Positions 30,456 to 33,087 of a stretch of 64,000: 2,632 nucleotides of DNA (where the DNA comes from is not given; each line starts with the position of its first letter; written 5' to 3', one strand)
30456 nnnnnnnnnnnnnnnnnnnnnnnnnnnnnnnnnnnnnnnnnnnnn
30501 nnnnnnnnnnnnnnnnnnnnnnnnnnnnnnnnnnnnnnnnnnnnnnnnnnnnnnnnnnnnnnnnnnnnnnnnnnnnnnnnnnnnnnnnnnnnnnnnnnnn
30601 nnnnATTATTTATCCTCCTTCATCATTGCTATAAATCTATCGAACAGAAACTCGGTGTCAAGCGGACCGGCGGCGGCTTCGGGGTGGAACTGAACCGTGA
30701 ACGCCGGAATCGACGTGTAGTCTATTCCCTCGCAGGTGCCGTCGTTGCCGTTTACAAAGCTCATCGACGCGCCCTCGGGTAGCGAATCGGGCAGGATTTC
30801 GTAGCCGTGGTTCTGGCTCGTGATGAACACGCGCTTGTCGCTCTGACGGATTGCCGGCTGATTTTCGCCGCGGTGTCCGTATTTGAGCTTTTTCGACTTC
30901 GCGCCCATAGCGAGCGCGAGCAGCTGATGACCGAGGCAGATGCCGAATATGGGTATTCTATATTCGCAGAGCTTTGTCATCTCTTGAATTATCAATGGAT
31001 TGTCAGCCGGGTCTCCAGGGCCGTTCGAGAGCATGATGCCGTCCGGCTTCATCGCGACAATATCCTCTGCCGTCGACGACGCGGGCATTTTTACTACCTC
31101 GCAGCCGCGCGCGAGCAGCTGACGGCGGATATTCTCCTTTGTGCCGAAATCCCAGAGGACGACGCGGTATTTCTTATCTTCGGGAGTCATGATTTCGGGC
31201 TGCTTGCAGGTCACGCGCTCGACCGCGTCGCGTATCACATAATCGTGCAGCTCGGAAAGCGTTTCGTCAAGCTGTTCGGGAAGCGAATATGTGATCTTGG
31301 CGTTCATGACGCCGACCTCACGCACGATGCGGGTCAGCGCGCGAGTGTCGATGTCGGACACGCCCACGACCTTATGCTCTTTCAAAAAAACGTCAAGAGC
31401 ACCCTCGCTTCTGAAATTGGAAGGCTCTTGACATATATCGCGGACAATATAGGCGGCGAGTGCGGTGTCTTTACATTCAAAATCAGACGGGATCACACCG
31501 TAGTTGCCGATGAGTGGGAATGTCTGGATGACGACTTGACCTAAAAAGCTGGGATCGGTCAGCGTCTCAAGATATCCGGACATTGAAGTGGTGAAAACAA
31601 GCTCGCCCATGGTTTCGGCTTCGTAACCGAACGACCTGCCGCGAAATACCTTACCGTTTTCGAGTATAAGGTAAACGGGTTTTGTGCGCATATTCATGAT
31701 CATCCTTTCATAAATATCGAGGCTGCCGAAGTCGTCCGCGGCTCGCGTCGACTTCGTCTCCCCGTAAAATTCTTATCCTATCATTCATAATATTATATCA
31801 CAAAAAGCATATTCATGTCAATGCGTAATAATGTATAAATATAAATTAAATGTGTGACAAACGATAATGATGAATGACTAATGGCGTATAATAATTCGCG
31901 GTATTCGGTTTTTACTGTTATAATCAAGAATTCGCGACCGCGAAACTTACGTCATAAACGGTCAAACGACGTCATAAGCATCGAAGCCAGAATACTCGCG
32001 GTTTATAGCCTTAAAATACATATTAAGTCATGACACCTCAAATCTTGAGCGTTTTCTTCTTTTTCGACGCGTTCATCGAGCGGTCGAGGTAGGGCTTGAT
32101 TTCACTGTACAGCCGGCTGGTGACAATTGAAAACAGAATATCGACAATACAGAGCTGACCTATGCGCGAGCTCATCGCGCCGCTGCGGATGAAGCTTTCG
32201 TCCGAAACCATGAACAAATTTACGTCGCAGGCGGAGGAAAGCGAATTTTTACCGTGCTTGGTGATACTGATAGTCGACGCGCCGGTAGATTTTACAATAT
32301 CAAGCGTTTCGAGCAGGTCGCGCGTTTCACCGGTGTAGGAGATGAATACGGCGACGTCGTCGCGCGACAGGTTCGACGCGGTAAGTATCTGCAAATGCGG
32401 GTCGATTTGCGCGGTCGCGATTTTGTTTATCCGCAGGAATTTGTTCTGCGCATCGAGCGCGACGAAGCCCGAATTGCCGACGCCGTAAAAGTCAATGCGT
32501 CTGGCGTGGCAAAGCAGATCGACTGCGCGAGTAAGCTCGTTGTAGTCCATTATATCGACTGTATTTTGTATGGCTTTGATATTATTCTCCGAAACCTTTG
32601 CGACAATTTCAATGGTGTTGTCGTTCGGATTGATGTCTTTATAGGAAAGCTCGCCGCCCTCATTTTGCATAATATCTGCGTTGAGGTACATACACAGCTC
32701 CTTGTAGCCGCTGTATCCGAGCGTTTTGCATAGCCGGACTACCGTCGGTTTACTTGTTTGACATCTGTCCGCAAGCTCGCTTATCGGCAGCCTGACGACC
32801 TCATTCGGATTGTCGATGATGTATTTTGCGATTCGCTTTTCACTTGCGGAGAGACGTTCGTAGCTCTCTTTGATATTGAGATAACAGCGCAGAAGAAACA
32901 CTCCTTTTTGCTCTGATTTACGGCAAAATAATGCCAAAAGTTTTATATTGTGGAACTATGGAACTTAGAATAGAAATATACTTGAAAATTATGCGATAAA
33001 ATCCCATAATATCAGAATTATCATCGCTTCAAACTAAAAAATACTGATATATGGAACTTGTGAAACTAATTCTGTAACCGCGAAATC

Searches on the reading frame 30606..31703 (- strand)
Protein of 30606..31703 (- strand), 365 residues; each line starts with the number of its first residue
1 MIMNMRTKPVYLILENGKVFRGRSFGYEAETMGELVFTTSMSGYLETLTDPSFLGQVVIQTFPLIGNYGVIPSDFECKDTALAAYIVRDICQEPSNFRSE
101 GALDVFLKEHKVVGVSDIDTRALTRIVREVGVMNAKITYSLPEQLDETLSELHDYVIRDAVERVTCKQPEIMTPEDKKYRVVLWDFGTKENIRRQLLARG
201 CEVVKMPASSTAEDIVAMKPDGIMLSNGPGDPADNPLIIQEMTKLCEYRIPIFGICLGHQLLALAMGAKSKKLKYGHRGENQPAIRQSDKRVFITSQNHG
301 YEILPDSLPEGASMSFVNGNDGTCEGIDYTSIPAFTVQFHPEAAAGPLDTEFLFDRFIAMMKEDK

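Call 5: search_protein_families(library=pfam, proteins=[window:30606-31703:-])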
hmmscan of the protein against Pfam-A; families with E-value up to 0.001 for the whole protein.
window:30606-31703:- (365 aa): 3 families
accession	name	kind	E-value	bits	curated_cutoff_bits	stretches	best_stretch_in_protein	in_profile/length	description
PF00988.28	CPSase_sm_chain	-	6.2e-48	162.2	27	1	12-137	1-126/126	Carbamoyl-phosphate synthase small chain, CPSase domain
PF00117.34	GATase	-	6.7e-47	160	22.8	1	183-359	2-189/190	Glutamine amidotransferase class-I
PF07722.19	Peptidase_C26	-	7.9e-07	29.5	20.5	1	242-269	98-125/219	Peptidase C26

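Call 7: search_protein_families(library=ncbifam, proteins=[window:30606-31703:-])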
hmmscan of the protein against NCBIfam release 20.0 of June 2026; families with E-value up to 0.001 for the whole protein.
window:30606-31703:- (365 aa): 25 families
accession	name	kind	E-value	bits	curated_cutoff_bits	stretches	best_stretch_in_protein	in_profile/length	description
NF009475.0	PRK12838.1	equivalog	7.7e-133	442.9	221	1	10-364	3-356/359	carbamoyl phosphate synthase small subunit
TIGR01368.1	CPSaseIIsmall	equivalog_domain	1.8e-127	425.2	307.35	1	11-362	2-360/361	glutamine-hydrolyzing carbamoyl-phosphate synthase small subunit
NF011201.0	PRK14607.1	equivalog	2.9e-18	65.8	670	1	204-358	29-186/534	bifunctional anthranilate synthase component II/anthranilate phosphoribosyltransferase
TIGR00566.1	trpG_papA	subfamily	3.3e-17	62.9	121.05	1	191-346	14-179/192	glutamine amidotransferase of anthranilate synthase or aminodeoxychorismate synthase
NF005849.0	PRK07765.1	equivalog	2.3e-16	59.7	308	1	201-343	27-175/219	aminodeoxychorismate/anthranilate synthase component II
NF005799.0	PRK07649.1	equivalog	6.4e-16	58.5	327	1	203-360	27-187/195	aminodeoxychorismate/anthranilate synthase component II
NF010081.0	PRK13566.1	equivalog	1.6e-15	56.4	645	1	198-343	550-700/729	anthranilate synthase component I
TIGR00888.1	guaA_Nterm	equivalog_domain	3.2e-15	56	172.15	1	190-359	12-182/188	glutamine-hydrolyzing GMP synthase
NF001975.0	PRK00758.1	equivalog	3.3e-14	52.9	198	1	192-362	17-183/185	GMP synthase subunit A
TIGR01823.1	PabB-fungal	equivalog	1.7e-13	49.7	442.55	1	220-361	54-204/742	aminodeoxychorismate synthase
TIGR01815.1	TrpE-clade3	equivalog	3.3e-13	48.5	739.15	1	199-343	539-688/717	anthranilate synthase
NF005271.0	PRK06774.1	equivalog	6.5e-13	48.5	340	1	202-344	25-176/191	aminodeoxychorismate synthase component II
NF005946.0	PRK08007.1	equivalog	3.6e-12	46.2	332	1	201-344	24-172/187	aminodeoxychorismate synthase component 2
NF006462.0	PRK08857.1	equivalog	1.9e-10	40.7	345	1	213-345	37-178/193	aminodeoxychorismate/anthranilate synthase component II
NF000848.1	PRK00074.1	equivalog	2.1e-10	39.8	400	1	183-358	3-184/512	glutamine-hydrolyzing GMP synthase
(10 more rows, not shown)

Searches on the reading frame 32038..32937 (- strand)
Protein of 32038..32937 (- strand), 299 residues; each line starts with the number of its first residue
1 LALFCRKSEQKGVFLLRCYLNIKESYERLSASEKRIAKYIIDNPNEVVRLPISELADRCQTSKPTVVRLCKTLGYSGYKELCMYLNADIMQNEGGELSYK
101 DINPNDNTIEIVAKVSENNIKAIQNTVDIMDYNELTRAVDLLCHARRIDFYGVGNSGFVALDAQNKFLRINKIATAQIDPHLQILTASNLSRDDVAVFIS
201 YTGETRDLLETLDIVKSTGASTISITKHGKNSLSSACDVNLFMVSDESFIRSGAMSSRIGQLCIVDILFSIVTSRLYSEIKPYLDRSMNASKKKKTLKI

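Call 5: search_protein_families(library=pfam, proteins=[window:32038-32937:-])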
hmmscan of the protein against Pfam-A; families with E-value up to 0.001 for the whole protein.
window:32038-32937:- (299 aa): 3 families
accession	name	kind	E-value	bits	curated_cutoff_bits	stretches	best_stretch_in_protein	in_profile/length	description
PF01380.27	SIS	-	1e-23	84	25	1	142-270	2-130/131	SIS domain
PF01418.23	HTH_6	-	4.5e-20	71.9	28.3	1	21-89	6-74/77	Helix-turn-helix domain, rpiR family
PF09339.16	HTH_IclR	-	0.0004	20.5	22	0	49-78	18-47/52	IclR helix-turn-helix domain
